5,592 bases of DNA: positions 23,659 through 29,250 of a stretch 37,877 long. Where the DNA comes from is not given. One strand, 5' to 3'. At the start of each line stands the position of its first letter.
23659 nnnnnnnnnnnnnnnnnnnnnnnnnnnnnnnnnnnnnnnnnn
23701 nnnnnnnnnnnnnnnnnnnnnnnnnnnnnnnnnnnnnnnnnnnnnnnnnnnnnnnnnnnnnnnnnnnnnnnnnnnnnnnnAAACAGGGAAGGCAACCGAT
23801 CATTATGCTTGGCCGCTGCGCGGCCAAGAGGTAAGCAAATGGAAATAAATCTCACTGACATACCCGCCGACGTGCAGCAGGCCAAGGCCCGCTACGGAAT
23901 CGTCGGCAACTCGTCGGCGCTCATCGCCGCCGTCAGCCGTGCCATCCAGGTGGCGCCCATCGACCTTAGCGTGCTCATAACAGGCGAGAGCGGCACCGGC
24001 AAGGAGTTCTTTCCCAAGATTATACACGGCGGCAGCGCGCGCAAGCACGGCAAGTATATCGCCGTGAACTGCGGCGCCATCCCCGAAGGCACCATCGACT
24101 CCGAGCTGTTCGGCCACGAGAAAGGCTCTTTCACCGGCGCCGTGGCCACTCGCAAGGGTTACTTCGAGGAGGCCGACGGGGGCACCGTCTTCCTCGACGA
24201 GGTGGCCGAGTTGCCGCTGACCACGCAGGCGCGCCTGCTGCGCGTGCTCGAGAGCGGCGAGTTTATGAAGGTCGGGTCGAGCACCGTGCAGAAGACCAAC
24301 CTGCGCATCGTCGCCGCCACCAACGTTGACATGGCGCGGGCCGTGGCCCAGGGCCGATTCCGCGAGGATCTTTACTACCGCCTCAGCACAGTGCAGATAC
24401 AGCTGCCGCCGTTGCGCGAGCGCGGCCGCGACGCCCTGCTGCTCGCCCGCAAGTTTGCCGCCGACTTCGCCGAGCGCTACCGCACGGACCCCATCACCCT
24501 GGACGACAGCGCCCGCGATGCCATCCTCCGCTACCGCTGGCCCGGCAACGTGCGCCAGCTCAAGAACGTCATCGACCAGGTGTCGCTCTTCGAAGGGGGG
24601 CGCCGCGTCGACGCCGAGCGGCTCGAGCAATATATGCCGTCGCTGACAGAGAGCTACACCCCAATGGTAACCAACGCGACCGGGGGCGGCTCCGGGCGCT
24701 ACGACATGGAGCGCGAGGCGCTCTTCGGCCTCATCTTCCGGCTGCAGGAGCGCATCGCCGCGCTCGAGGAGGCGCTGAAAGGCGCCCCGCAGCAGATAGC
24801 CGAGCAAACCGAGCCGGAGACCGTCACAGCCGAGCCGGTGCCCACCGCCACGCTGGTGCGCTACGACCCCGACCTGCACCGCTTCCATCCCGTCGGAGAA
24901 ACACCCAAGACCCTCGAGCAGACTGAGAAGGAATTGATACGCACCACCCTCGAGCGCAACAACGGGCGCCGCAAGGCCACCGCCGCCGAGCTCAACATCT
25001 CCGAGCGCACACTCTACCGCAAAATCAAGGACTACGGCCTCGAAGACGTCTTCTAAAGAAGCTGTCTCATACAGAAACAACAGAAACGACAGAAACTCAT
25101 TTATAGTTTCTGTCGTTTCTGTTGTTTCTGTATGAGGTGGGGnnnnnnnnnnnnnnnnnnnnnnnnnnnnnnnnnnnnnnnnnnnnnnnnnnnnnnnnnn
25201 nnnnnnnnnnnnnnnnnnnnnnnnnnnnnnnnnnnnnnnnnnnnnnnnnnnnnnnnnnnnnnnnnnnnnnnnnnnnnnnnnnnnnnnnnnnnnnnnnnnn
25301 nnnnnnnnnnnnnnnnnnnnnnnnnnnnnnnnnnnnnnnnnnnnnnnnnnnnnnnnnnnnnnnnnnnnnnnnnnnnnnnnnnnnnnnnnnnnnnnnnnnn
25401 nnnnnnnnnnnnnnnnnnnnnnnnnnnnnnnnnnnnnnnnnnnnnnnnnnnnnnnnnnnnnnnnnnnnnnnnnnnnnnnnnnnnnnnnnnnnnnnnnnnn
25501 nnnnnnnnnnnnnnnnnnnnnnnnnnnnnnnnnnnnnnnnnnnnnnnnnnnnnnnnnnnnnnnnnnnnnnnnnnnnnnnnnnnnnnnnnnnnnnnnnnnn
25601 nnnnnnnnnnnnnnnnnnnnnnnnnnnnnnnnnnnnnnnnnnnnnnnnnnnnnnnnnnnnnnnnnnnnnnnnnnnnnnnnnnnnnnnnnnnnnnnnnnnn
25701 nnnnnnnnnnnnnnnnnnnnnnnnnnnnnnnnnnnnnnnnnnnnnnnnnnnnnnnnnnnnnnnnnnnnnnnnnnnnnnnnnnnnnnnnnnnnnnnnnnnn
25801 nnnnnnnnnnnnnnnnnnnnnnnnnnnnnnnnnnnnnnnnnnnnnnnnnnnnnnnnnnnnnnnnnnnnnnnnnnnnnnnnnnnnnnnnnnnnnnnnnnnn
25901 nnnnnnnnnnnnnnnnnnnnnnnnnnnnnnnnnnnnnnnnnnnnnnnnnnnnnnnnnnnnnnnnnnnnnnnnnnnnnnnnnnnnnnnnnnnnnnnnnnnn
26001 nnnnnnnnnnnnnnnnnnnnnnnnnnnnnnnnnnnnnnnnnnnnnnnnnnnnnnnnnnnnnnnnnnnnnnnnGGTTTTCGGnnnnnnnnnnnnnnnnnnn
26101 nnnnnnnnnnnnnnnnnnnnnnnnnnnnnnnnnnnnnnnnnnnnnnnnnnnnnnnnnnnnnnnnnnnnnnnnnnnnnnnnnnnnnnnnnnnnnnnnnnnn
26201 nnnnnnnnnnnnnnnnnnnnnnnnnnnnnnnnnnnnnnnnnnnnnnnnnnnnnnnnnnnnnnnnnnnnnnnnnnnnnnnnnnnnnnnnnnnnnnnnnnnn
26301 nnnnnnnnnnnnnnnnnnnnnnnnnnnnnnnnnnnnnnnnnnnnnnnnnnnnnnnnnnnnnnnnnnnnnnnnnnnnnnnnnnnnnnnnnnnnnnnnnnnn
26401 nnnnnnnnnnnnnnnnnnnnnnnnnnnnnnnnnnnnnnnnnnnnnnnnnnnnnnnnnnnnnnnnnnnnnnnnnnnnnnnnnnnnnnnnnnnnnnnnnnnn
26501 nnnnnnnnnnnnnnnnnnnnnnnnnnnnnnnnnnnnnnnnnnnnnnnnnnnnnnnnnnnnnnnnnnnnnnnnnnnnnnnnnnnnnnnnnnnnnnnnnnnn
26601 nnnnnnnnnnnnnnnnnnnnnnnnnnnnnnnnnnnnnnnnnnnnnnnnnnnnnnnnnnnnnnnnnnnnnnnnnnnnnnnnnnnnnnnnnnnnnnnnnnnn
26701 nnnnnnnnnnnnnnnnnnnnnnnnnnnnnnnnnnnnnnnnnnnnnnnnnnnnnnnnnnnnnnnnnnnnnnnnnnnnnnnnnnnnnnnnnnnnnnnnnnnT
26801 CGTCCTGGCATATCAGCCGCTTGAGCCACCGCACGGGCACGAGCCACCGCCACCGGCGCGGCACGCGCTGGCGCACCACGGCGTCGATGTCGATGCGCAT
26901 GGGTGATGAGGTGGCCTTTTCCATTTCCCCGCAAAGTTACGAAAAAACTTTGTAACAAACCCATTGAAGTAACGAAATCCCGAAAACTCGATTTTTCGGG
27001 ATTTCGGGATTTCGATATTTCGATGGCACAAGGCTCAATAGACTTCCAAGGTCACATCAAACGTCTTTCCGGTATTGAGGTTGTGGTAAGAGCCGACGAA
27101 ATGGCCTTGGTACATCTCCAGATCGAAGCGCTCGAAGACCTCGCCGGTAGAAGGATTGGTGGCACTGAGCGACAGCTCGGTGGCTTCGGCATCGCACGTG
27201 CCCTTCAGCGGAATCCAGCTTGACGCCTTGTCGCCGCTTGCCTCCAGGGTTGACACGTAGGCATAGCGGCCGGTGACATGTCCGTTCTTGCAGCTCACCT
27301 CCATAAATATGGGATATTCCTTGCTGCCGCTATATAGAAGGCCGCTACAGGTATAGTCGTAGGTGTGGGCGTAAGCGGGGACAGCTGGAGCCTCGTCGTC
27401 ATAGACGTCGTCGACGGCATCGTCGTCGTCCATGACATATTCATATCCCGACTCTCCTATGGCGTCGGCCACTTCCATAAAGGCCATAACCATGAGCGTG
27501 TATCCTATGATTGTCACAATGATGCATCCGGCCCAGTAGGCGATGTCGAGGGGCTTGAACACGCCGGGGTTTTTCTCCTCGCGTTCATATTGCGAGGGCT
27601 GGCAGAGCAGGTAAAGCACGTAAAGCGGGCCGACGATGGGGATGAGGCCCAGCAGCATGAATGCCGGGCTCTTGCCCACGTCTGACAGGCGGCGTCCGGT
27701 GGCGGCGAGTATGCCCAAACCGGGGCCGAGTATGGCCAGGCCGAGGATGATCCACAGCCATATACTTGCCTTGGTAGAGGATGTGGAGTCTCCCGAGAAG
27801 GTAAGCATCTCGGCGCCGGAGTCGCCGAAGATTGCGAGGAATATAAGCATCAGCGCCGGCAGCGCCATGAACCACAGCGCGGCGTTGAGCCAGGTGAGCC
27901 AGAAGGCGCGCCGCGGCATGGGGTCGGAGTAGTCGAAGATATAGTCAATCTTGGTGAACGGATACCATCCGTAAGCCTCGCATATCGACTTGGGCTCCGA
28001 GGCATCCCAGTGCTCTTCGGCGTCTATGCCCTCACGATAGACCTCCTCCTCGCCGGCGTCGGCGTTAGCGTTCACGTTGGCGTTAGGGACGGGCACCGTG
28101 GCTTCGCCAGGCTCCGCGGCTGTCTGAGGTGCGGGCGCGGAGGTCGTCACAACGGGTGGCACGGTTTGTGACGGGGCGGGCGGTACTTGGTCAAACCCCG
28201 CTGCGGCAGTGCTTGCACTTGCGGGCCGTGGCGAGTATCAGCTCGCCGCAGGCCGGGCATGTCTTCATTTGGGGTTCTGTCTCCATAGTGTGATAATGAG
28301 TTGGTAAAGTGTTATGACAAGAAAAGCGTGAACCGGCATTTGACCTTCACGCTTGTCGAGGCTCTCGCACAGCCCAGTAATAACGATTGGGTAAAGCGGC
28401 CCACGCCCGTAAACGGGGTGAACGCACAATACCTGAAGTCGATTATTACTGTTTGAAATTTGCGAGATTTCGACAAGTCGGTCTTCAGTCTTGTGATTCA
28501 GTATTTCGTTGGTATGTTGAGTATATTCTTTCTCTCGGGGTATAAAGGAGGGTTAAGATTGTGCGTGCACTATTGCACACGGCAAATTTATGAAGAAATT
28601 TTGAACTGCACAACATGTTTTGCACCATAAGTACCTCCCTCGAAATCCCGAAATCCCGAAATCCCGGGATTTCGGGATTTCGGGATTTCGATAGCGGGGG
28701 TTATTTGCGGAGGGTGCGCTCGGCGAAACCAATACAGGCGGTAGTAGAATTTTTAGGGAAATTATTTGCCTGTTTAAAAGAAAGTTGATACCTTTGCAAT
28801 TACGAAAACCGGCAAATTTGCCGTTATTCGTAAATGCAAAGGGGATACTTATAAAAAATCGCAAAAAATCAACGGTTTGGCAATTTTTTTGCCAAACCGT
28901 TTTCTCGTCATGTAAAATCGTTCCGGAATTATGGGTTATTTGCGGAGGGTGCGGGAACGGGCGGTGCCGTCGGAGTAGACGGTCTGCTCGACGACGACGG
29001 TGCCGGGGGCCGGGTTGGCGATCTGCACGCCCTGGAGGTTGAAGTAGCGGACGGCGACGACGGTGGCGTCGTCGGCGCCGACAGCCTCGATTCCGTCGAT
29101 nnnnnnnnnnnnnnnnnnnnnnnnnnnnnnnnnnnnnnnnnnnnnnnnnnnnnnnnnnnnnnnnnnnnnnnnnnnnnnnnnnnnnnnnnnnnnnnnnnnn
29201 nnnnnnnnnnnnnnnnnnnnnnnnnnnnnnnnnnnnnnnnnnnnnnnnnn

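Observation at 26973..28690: Pair of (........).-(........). palindromic repeat elements flanking a 1.6-kb zinc-ribbon/DUF805 cassette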

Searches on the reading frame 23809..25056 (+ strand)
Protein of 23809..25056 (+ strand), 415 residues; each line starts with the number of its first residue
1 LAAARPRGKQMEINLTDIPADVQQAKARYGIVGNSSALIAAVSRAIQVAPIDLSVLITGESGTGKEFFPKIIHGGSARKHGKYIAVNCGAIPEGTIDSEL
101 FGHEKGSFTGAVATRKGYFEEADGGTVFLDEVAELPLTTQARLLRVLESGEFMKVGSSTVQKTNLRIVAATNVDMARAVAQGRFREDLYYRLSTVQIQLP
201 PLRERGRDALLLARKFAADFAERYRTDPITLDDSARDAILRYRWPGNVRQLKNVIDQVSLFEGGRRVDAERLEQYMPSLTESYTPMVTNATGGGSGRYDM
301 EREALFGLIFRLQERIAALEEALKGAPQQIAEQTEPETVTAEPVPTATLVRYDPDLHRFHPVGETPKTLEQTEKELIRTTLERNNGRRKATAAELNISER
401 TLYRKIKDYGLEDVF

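Call 10: search_protein_families(library=pfam, proteins=[window:23809-25056:+], max_evalue=0.01)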
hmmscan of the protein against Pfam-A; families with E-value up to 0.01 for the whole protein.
window:23809-25056:+ (415 aa): 8 families
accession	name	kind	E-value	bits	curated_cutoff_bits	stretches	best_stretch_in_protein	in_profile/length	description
PF00158.32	Sigma54_activat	-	2.1e-65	219.9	20.2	1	31-198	1-168/168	Sigma-54 interaction domain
PF14532.12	Sigma54_activ_2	-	1.4e-18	67.9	25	1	32-202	1-138/138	Sigma-54 interaction domain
PF25601.1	AAA_lid_14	-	2.5e-18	66.1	27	1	203-279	1-77/87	AAA+ ATPase lid domain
PF02954.25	HTH_8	-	7e-14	51.7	22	1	368-409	1-42/42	Bacterial regulatory protein, Fis family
PF07728.20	AAA_5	-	2.3e-05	24.8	22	1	55-175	2-125/139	AAA domain (dynein-related subfamily)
PF07724.20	AAA_2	-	0.00093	19.7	27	1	54-183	5-135/166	AAA domain (Cdc48 subfamily)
PF13518.12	HTH_28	-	0.0016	18.9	25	1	385-409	12-36/52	Helix-turn-helix domain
PF01078.27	Mg_chelatase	-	0.009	15.9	20.3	0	110-173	93-158/207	Magnesium chelatase, subunit ChlI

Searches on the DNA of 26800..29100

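Call 32: search_rna_families(source=window, start=26800, end=29100, threshold=evalue, max_evalue=5)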
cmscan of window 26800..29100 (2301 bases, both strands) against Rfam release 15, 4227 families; matches with E-value up to 5: 26.
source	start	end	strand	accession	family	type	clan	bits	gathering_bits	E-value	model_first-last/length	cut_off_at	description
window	28635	28697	+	RF04136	MIR1862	Gene; miRNA;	-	37.6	84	3.2e-05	1-90/90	no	MIR1862 microRNA precursor family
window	28639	28692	+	RF03820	mir-5429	Gene; miRNA;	-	36.9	80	4.9e-05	1-83/83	no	mir-5429 microRNA precursor family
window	28639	28692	-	RF03820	mir-5429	Gene; miRNA;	-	36.5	80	6.2e-05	1-83/83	no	mir-5429 microRNA precursor family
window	28648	28685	+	RF03217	mir-3167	Gene; miRNA;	-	34.3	86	0.00075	1-59/59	no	mir-3167 microRNA precursor family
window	28646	28683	-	RF03217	mir-3167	Gene; miRNA;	-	34.3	86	0.00075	1-59/59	no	mir-3167 microRNA precursor family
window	26960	27028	+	RF03501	mir-3140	Gene; miRNA;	-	28.7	93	0.0079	1-90/90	no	mir-3140 microRNA precursor family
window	26968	27089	-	RF00514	His_leader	Cis-reg; leader;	-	26.9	49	0.11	1-126/126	no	Histidine operon leader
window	28632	28703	+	RF03650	mir-1290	Gene; miRNA;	-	24.4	82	0.051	1-76/76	no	mir-1290 microRNA precursor family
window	26973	27016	+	RF03217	mir-3167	Gene; miRNA;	-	24.4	86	0.22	1-59/59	no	mir-3167 microRNA precursor family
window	26942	27044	-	RF02625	WsnRNA46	Gene; sRNA;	-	23.4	65.3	0.13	1-151/151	no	Wolbachia sRNA 46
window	28733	28846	-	RF02629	RmaA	Gene; sRNA;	-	22.9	57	0.52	1-113/113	no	Regulator of motility and amylovoran A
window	28624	28700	-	RF00675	mir-145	Gene; miRNA;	-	22.6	50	0.052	1-86/86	no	mir-145 microRNA precursor family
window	28748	28860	+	RF00433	Hsp90_CRE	Cis-reg; thermoregulator;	-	22.6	50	0.34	1-152/152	no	Hsp90 cis-regulatory element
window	28624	28700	+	RF00675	mir-145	Gene; miRNA;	-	22.4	50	0.059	1-86/86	no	mir-145 microRNA precursor family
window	26959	27027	-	RF03501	mir-3140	Gene; miRNA;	-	21.7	93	0.54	1-90/90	no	mir-3140 microRNA precursor family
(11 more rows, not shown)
